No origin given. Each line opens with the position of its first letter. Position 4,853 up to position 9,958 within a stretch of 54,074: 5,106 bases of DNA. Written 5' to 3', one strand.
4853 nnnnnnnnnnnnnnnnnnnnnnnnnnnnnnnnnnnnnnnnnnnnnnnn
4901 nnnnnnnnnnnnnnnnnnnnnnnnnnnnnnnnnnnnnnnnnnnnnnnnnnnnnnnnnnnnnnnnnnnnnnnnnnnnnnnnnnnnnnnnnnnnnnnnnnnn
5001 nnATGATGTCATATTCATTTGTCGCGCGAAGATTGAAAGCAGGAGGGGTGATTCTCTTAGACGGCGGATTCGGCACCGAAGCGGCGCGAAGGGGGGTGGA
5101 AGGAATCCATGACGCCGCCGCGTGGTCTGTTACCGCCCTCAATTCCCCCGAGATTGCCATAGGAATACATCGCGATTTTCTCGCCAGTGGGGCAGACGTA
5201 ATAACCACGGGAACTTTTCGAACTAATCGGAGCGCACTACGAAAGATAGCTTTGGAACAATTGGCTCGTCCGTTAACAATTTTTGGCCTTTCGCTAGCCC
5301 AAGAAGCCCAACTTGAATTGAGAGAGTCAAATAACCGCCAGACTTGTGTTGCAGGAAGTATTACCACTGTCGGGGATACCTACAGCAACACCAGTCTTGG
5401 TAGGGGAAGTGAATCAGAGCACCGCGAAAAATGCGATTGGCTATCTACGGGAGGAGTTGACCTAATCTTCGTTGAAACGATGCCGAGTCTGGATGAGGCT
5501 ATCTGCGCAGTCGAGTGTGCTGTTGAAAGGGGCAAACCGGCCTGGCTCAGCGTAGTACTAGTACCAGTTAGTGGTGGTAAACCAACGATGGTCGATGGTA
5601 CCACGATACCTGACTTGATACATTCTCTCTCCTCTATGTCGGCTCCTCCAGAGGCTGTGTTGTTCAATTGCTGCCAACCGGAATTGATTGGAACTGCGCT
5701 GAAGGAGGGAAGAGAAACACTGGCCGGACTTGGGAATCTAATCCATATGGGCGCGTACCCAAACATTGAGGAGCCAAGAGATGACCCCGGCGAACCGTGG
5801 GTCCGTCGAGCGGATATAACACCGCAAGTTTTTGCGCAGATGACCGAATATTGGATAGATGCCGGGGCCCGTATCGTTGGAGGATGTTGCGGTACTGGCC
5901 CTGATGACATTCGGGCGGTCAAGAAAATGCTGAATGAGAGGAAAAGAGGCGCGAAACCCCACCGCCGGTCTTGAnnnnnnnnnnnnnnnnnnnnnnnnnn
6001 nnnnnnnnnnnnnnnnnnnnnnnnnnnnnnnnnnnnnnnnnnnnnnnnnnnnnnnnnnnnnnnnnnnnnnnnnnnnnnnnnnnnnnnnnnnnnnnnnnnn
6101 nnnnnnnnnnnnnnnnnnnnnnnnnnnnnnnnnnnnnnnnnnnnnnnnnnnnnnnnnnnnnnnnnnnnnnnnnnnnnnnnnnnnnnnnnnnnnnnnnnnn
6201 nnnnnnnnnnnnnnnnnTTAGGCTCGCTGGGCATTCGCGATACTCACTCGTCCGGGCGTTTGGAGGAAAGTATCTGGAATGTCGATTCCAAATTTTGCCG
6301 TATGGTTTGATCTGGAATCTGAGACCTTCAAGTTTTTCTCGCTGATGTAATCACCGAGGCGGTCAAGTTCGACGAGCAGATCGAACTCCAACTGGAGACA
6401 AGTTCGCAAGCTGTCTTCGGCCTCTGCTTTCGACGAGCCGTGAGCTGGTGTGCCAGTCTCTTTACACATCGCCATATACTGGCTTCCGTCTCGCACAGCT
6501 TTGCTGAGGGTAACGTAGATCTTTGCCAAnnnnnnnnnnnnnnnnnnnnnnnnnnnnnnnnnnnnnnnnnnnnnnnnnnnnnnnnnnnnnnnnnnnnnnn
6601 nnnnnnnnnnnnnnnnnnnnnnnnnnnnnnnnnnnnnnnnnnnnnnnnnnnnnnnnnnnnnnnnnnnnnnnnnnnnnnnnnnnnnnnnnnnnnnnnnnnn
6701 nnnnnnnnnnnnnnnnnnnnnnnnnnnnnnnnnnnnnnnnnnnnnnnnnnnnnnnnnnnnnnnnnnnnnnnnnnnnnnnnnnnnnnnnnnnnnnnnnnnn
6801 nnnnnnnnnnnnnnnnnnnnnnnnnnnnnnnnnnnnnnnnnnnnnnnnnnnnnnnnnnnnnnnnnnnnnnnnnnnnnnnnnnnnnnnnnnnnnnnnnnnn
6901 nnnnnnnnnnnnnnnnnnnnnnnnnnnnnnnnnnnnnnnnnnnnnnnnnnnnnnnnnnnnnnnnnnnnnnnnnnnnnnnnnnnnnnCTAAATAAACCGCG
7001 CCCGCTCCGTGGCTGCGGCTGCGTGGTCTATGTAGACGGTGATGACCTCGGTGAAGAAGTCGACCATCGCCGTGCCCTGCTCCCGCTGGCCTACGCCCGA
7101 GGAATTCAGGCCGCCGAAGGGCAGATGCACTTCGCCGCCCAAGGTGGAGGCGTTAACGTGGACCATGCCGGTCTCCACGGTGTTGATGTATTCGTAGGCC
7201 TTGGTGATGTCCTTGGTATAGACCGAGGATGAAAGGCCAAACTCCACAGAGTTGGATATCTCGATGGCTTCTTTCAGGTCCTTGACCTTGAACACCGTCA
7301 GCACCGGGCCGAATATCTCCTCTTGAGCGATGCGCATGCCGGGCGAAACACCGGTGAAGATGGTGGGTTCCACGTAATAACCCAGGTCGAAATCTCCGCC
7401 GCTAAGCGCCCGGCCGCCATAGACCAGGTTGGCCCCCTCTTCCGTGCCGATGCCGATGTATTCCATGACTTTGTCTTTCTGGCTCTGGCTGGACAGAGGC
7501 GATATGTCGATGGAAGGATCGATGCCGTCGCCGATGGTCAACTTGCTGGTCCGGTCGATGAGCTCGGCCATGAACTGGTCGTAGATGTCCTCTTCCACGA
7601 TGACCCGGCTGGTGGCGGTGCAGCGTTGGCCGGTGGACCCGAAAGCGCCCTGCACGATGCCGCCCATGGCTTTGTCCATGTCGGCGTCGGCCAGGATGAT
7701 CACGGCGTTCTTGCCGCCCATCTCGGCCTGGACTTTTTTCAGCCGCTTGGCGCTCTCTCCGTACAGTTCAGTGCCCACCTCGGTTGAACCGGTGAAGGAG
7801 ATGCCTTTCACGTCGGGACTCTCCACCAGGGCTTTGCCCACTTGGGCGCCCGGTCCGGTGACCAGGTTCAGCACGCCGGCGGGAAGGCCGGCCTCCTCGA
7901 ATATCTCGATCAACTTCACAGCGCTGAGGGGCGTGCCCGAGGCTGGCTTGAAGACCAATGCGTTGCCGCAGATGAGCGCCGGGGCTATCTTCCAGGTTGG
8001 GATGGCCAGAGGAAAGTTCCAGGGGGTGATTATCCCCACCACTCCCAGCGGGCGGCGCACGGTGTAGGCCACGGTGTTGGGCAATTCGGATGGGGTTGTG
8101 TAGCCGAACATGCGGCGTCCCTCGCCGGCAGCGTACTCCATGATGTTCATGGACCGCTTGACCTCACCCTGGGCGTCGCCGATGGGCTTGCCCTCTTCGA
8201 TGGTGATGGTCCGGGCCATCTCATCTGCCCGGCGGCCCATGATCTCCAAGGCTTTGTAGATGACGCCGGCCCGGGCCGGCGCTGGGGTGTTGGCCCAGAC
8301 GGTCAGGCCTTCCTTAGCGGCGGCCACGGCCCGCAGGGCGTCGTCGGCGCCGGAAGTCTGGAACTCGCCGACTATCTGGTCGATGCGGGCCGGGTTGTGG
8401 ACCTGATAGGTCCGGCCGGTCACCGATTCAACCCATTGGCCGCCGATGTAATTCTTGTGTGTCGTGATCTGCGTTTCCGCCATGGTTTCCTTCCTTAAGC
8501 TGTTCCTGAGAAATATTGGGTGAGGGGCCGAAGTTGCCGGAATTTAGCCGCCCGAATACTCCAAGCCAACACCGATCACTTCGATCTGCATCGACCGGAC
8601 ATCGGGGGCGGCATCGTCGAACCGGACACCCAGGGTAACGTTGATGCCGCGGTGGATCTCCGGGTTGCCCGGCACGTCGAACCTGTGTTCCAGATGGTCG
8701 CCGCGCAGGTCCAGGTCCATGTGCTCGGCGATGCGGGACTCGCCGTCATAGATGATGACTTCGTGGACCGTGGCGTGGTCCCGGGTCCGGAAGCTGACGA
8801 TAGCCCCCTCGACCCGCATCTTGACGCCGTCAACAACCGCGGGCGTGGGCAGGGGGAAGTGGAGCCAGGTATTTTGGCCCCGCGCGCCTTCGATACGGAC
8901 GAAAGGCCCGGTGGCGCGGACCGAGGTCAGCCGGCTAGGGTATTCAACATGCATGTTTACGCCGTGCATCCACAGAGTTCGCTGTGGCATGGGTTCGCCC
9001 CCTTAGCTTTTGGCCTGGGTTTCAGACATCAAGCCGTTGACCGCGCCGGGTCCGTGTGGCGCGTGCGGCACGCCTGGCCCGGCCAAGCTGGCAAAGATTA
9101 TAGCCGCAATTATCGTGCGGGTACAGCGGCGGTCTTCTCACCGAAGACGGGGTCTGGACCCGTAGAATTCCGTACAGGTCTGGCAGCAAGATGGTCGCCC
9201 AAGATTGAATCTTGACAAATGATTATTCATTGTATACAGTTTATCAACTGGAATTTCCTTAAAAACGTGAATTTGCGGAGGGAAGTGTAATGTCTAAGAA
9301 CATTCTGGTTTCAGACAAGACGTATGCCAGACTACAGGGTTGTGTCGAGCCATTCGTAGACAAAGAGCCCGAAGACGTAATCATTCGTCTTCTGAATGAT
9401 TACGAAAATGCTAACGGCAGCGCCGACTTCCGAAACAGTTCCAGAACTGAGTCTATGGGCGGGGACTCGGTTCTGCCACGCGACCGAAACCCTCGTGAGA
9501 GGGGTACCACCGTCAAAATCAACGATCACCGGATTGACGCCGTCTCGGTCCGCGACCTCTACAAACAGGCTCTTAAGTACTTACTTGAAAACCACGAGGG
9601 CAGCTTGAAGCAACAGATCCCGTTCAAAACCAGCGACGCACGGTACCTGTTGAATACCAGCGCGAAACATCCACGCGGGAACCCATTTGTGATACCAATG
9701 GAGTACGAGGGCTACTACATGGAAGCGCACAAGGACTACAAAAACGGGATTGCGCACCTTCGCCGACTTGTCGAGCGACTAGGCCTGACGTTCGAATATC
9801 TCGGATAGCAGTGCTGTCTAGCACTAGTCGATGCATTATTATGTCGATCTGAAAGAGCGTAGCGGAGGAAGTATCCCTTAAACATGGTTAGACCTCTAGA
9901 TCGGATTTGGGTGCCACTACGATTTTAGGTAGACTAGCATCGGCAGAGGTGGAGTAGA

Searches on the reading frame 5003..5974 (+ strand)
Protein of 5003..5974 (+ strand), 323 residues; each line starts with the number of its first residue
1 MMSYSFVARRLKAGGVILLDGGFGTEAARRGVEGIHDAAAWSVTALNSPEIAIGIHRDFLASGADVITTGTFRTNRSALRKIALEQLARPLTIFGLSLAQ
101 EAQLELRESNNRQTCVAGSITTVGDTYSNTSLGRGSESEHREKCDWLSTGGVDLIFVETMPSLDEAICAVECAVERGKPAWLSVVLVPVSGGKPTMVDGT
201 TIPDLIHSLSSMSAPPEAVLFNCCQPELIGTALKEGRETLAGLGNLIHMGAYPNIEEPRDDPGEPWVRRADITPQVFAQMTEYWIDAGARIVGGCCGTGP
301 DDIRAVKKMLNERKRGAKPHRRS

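Call 3: search_protein_families(library=pfam, proteins=[window:5003-5974:+], max_evalue=1)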
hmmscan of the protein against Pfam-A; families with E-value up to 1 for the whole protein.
window:5003-5974:+ (323 aa): 2 families
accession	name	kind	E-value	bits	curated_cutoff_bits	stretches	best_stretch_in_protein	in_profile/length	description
PF02574.22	S-methyl_trans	-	3.8e-57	194.7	22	1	18-310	2-283/283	Homocysteine S-methyltransferase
PF07368.16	DUF1487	-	0.27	11.1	23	1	42-88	91-138/215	Protein of unknown function (DUF1487)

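Call 4: search_protein_families(library=padloc, proteins=[window:5003-5974:+], max_evalue=1)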
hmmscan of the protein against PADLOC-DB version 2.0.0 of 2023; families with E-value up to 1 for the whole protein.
window:5003-5974:+ (323 aa): 0 families

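Call 5: search_protein_families(library=ncbifam, proteins=[window:5003-5974:+], max_evalue=1)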
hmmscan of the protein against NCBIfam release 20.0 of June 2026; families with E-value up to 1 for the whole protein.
window:5003-5974:+ (323 aa): 5 families
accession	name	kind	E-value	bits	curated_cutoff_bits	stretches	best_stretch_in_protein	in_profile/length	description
NF007020.0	PRK09485.1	equivalog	1.2e-38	132.9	215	1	9-311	6-304/306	homocysteine S-methyltransferase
NF006396.0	PRK08645.1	equivalog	9.3e-35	119.8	453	1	14-315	10-289/611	bifunctional homocysteine S-methyltransferase/methylenetetrahydrofolate reductase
NF005718.0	PRK07534.1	equivalog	2.9e-29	102.4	338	1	8-320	7-304/337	betaine--homocysteine S-methyltransferase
TIGR02082.1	metH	equivalog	9e-23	79.9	1010.85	1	43-315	43-317/1182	methionine synthase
NF007024.0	PRK09490.1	equivalog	1.4e-21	76.1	1497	1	43-319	59-338/1234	methionine synthase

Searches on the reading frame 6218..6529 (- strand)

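Call 3: search_protein_families(library=pfam, proteins=[window:6218-6529:-], max_evalue=1)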
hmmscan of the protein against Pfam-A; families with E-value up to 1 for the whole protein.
window:6218-6529:- (103 aa): 1 family
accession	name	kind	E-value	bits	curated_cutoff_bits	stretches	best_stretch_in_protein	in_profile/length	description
PF16488.10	ArgoL2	-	0.0054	17.4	33.3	1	66-95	12-39/47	Argonaute linker 2 domain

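Call 4: search_protein_families(library=padloc, proteins=[window:6218-6529:-], max_evalue=1)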
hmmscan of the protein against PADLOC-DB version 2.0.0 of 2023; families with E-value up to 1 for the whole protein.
window:6218-6529:- (103 aa): 0 families

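Call 5: search_protein_families(library=ncbifam, proteins=[window:6218-6529:-], max_evalue=1)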
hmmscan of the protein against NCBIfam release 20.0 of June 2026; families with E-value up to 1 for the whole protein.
window:6218-6529:- (103 aa): 0 families

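Call 83: search_protein_families(library=phrogs, proteins=[window:6218-6529:-], max_evalue=0.01)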
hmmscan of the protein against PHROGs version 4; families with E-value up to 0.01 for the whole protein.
window:6218-6529:- (103 aa): 0 families

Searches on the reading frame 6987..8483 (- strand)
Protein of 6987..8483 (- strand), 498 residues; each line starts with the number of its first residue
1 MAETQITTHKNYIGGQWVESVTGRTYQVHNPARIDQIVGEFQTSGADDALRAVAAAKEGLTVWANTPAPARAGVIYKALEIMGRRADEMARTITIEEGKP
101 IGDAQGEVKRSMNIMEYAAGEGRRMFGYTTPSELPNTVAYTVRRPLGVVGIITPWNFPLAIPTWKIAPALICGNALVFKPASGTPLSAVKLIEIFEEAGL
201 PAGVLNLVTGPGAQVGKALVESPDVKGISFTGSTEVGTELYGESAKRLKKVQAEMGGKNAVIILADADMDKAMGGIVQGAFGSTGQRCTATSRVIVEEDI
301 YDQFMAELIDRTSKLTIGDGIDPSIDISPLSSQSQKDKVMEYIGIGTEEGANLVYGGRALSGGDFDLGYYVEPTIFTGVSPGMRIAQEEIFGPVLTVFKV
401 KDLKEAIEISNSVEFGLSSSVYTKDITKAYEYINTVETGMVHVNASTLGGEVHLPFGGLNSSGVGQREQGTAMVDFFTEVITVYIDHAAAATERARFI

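Call 79: list_cluster_members(proteins=[window:6987-8483:-, window:1563-2465:-, window:5006-5974:+, P0002, P0001, P0017])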
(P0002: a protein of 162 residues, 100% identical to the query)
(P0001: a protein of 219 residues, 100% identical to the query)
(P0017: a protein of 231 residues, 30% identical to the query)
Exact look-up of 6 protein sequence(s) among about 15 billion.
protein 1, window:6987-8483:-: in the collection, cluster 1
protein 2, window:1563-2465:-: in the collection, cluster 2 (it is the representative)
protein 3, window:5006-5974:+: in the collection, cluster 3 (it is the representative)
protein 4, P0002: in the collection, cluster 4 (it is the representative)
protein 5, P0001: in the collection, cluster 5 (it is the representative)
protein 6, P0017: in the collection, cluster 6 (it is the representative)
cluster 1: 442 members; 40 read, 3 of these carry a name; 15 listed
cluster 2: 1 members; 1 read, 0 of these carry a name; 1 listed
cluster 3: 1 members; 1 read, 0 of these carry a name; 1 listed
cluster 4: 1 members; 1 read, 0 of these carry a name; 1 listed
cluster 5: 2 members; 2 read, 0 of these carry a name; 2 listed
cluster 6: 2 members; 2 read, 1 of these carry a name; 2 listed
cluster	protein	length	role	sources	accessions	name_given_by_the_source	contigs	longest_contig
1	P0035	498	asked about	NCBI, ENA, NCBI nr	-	-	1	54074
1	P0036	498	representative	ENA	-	-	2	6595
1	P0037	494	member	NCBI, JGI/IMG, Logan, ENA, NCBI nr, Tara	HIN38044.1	MAG TPA: aldehyde dehydrogenase family protein [Dehalococcoidia bacterium] | aldehyde dehydrogenase family protein [Dehalococcoidia bacterium] | strand:- start:517 stop:2001 length:1485 start_codon:yes stop_codon:yes gene_type:complete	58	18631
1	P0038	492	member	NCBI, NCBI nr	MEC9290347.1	MAG: aldehyde dehydrogenase family protein, partial [Chloroflexota bacterium] | aldehyde dehydrogenase family protein [Chloroflexota bacterium]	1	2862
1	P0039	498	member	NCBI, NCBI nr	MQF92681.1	MAG: aldehyde dehydrogenase family protein [SAR202 cluster bacterium] | aldehyde dehydrogenase family protein [SAR202 cluster bacterium]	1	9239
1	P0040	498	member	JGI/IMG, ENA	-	-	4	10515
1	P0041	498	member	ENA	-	-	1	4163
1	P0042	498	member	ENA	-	-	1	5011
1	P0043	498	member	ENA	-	-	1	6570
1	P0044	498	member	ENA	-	-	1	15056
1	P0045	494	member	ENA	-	-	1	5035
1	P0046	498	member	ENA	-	-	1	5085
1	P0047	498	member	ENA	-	-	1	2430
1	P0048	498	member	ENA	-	-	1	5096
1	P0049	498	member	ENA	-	-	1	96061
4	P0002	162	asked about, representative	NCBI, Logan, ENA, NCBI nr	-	-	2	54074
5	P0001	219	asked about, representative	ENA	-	-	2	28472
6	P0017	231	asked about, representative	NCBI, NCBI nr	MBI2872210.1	MAG: CBS domain-containing protein [Chloroflexi bacterium] | CBS domain-containing protein [Chloroflexota bacterium]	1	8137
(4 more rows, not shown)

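Call 80: find_encoding_contigs(protein=P0049, flank=9000, max_places=4)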
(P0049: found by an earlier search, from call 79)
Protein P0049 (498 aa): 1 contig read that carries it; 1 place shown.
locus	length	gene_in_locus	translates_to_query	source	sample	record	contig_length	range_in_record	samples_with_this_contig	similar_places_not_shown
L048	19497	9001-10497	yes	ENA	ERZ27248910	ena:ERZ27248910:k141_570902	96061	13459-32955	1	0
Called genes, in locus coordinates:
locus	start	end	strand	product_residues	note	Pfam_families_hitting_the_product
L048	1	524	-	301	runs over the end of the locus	-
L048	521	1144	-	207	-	PF01174:SNO, PF07685:GATase_3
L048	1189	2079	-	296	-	PF01680:SOR_SNZ, PF05690:ThiG (weak)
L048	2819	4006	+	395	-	PF07690:MFS_1, PF00083:Sugar_tr, PF07690:MFS_1 (weak)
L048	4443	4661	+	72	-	-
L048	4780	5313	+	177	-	-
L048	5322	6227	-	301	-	PF00892:EamA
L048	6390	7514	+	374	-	PF01321:Creatinase_N, PF00557:Peptidase_M24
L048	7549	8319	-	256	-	PF00106:adh_short, PF08659:KR, PF13561:adh_short_C2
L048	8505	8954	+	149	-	PF20328:DUF6623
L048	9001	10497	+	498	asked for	PF00171:Aldedh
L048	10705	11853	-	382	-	PF13784:Fic_N, PF02661:Fic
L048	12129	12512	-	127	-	PF09969:DUF2203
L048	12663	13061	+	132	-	PF06249:EutQ (weak), PF02311:AraC_binding (weak), PF07883:Cupin_2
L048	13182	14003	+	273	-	PF08704:GCD14, PF01135:PCMT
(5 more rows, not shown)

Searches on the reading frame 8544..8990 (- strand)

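Call 74: search_protein_families(library=pfam, proteins=[window:8544-8990:-], max_evalue=0.01)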
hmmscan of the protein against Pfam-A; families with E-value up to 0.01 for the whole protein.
window:8544-8990:- (148 aa): 1 family
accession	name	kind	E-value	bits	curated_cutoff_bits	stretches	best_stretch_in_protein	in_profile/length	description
PF20328.3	DUF6623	-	1e-99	331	27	1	1-148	1-148/149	Family of unknown function (DUF6623)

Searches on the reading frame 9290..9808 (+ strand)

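Call 3: search_protein_families(library=pfam, proteins=[window:9290-9808:+], max_evalue=1)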
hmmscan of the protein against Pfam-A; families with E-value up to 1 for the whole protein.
window:9290-9808:+ (172 aa): 1 family
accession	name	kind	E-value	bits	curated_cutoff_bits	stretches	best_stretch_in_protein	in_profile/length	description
PF04212.24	MIT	-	0.078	13.5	30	0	138-161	15-38/66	MIT (microtubule interacting and transport) domain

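Call 4: search_protein_families(library=padloc, proteins=[window:9290-9808:+], max_evalue=1)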
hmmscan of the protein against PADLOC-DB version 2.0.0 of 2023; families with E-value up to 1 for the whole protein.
window:9290-9808:+ (172 aa): 0 families

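Call 5: search_protein_families(library=ncbifam, proteins=[window:9290-9808:+], max_evalue=1)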
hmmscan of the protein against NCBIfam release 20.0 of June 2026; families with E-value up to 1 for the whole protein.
window:9290-9808:+ (172 aa): 1 family
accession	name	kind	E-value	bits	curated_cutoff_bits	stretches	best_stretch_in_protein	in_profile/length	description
NF047386.1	T4SS_SepA_fam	subfamily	3.3e-07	30.3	110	1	3-55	2-53/182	T4SS efffector SepA family protein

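Call 83: search_protein_families(library=phrogs, proteins=[window:9290-9808:+], max_evalue=0.01)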
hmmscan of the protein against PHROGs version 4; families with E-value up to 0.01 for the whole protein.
window:9290-9808:+ (172 aa): 0 families
